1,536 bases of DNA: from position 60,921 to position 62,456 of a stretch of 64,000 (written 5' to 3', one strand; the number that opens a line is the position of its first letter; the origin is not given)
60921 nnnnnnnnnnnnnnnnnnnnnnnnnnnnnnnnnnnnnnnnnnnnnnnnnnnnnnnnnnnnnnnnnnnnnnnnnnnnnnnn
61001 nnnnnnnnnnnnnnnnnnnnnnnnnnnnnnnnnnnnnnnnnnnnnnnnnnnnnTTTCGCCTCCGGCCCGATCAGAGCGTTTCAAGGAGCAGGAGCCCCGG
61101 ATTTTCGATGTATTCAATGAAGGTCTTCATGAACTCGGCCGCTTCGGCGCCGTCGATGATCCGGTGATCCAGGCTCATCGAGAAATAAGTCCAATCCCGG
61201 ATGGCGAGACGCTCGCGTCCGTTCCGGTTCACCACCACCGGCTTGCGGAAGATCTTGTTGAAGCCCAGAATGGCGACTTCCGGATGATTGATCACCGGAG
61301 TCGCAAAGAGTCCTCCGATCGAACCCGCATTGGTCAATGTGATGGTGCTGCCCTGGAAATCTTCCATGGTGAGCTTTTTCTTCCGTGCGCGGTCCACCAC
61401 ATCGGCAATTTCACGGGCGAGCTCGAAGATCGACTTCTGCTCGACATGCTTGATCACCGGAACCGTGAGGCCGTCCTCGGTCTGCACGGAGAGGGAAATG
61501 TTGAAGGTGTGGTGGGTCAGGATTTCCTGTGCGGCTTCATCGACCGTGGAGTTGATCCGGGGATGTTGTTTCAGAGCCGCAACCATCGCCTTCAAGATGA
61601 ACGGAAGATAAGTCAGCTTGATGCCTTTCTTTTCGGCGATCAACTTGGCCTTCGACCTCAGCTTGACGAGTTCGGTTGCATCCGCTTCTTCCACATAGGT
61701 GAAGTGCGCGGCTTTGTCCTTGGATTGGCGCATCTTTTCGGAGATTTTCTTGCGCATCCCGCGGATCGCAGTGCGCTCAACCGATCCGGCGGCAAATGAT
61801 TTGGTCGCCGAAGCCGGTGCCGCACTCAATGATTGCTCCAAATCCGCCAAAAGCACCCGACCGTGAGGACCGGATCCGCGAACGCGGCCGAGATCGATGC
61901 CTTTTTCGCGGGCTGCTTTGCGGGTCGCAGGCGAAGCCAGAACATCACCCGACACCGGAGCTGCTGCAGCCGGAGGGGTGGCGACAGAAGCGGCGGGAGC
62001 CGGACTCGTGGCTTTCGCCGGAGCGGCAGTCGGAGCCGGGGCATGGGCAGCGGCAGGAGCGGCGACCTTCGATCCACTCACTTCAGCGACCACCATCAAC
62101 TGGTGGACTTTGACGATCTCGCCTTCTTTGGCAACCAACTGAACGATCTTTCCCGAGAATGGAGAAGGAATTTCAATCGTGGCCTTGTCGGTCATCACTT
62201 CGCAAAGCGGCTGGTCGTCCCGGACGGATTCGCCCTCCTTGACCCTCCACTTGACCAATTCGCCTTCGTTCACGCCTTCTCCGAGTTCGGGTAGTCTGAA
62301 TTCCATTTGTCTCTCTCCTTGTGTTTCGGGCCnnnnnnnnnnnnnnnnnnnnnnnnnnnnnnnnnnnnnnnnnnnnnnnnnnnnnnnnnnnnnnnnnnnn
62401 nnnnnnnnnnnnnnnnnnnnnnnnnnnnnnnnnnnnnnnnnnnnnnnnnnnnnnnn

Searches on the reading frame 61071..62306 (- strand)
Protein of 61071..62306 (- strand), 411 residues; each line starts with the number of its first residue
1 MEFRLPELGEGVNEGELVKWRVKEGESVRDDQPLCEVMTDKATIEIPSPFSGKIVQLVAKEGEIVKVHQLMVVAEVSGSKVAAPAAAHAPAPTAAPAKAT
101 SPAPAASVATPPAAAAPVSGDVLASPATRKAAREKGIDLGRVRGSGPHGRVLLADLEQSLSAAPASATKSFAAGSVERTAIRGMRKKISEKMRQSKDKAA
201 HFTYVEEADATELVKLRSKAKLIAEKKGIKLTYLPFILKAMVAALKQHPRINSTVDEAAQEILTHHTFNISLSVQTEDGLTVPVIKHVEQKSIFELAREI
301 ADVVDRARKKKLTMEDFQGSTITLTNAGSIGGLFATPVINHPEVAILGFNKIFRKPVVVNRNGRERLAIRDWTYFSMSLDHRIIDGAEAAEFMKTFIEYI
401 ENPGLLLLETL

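Call 77: search_protein_families(library=ncbifam, proteins=[window:61071-62306:-], max_evalue=0.0001)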
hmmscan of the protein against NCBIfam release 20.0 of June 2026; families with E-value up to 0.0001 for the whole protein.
window:61071-62306:- (411 aa): 11 families
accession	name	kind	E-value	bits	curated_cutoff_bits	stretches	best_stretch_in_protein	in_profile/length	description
NF008814.0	PRK11854.1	equivalog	1.9e-102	343.7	722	1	2-402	209-631/637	pyruvate dehydrogenase complex dihydrolipoyllysine-residue acetyltransferase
NF004309.0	PRK05704.1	equivalog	1.2e-91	308.1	449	1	2-409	4-407/408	2-oxoglutarate dehydrogenase complex dihydrolipoyllysine-residue succinyltransferase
TIGR02927.1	SucB_Actino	equivalog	5.7e-88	296.1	423.45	1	3-401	129-569/579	2-oxoglutarate dehydrogenase, E2 component, dihydrolipoamide succinyltransferase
TIGR01347.1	sucB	equivalog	1.9e-87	294.1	378.65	1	2-409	2-403/404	dihydrolipoyllysine-residue succinyltransferase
TIGR01348.1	PDHac_trf_long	equivalog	5.5e-85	286.1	552.1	1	2-407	157-586/587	dihydrolipoyllysine-residue acetyltransferase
TIGR01349.1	PDHac_trf_mito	equivalog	1.5e-75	255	445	1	4-408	3-437/437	pyruvate dehydrogenase complex dihydrolipoamide acetyltransferase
NF008815.0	PRK11857.1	equivalog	4.1e-58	197.3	378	1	122-406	4-305/308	dihydrolipoamide acetyltransferase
NF011416.0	PRK14843.1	equivalog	1.8e-50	171.8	429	1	171-407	113-346/347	dihydrolipoamide acetyltransferase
NF008907.0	PRK12270.1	equivalog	4.4e-31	107.5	878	1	83-399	68-360/1241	multifunctional oxoglutarate decarboxylase/oxoglutarate dehydrogenase thiamine pyrophosphate-binding subunit/dihydrolipoyllysine-residue suc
NF011457.0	PRK14875.1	equivalog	9.6e-17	61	307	1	4-156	7-122/372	acetoin dehydrogenase dihydrolipoyllysine-residue acetyltransferase subunit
NF008854.0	PRK11892.1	equivalog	2.4e-11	43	454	1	2-114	4-117/464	pyruvate dehydrogenase complex E1 component subunit beta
